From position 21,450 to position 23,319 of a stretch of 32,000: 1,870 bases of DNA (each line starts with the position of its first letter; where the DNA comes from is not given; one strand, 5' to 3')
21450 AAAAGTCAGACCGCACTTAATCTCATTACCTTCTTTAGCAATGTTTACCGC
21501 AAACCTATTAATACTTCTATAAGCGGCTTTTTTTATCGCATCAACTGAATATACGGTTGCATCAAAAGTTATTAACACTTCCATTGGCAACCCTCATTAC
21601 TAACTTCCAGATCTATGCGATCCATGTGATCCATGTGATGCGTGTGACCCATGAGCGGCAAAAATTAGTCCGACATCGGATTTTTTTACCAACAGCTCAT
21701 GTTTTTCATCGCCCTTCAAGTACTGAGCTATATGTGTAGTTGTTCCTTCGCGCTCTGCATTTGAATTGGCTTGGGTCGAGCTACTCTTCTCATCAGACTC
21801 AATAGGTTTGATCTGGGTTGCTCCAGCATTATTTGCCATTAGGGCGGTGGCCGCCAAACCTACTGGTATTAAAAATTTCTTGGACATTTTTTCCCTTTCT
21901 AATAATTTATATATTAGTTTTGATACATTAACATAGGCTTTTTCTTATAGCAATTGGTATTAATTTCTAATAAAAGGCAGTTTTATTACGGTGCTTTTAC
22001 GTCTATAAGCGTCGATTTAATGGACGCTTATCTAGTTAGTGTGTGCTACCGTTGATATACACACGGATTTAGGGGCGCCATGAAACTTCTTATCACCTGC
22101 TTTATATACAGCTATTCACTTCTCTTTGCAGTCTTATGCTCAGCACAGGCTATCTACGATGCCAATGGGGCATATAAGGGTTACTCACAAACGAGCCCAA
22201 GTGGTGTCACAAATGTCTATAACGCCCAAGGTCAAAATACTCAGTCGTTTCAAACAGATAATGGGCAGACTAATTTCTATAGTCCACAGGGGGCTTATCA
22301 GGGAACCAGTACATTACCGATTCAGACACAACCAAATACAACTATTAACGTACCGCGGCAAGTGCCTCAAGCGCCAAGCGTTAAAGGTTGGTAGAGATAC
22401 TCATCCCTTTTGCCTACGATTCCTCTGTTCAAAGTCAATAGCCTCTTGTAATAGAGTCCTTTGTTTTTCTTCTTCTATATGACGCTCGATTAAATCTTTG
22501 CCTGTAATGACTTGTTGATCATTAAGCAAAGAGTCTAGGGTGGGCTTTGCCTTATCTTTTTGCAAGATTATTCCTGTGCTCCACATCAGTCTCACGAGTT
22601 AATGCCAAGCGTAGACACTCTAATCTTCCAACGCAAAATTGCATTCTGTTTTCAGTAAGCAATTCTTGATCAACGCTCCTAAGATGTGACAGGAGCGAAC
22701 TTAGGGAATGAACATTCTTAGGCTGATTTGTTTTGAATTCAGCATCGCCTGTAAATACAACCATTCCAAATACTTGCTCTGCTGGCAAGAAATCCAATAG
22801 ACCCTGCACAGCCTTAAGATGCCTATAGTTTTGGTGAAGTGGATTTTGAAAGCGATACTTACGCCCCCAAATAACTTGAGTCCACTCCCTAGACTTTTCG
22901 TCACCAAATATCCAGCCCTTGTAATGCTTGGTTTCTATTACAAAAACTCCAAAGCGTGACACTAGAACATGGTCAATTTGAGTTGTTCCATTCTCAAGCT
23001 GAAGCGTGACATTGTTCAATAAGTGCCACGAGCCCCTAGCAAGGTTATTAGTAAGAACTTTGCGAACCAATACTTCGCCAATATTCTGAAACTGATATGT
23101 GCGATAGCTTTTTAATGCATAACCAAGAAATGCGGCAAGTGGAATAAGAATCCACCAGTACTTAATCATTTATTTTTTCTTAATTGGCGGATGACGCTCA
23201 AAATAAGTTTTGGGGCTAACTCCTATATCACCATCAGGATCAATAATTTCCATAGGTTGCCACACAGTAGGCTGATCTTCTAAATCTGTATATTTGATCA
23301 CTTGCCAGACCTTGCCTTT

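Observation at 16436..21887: HxsA-D-B-C twin radical-SAM peptide system embedded in an 8-gene operon with a MauG-like di-haem peroxidase and a peptidoglycan-binding protein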

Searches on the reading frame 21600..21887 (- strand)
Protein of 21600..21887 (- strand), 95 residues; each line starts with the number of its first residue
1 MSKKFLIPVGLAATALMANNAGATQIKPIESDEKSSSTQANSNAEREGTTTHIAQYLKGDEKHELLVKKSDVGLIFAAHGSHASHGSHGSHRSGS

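Call 3: search_protein_families(library=ncbifam, proteins=[window:21600-21887:-], max_evalue=0.01)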
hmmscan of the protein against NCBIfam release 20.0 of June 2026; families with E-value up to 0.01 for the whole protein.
window:21600-21887:- (95 aa): 4 families
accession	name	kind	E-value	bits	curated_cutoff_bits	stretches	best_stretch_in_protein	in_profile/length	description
NF038296.1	HisXaaSer_A2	equivalog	9.4e-23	81.1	48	1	1-94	1-95/96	His-Xaa-Ser repeat protein HxsA2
NF038309.1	HisXaaSer_A3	equivalog_domain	6.4e-05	22.7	65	1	75-95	43-63/81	His-Xaa-Ser repeat protein HxsA3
NF038313.3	HisXaaSer_A4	exception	0.00015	22.5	55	1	29-93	13-77/93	His-Xaa-Ser repeat protein HxsA4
TIGR03979.1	His_Ser_Rich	equivalog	0.00045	20.2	121.65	1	69-93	47-71/190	His-Xaa-Ser repeat protein HxsA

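Call 4: search_protein_families(library=pfam, proteins=[window:21600-21887:-], max_evalue=0.01)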
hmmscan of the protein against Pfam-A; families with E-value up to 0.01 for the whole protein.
window:21600-21887:- (95 aa): 0 families

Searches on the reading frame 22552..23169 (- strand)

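Call 26: search_protein_families(library=pfam, proteins=[window:22552-23169:-], max_evalue=0.001)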
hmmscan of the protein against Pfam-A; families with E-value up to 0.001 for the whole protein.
window:22552-23169:- (205 aa): 1 family
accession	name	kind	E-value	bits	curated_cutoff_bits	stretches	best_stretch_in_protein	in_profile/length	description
PF08378.17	NERD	-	6.9e-32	110.7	22.1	1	29-140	3-111/111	Nuclease-related domain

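Call 36: search_protein_families(library=padloc, proteins=[window:22552-23169:-], max_evalue=0.001)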
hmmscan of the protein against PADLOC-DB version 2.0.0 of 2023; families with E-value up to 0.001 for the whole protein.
window:22552-23169:- (205 aa): 2 families
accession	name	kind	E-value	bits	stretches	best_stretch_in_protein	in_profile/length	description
PDLC02512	PglW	-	4e-08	29.6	1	48-126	34-111/1403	PglW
PDLC03921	MkoA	-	9e-05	18.3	1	40-162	22-148/1607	-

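Call 77: search_protein_families(library=ncbifam, proteins=[window:22552-23169:-], max_evalue=0.001)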
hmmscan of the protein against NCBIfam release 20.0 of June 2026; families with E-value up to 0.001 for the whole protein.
window:22552-23169:- (205 aa): 2 families
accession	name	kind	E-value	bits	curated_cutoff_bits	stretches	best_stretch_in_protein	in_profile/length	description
NF047741.1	antiphage_MADS6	equivalog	3.6e-10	39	460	1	26-168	9-154/612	methylation-associated defense system protein kinase MAD6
NF033442.0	BREX_PglW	equivalog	1.3e-06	26.5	990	1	48-126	31-109/1391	BREX system serine/threonine kinase PglW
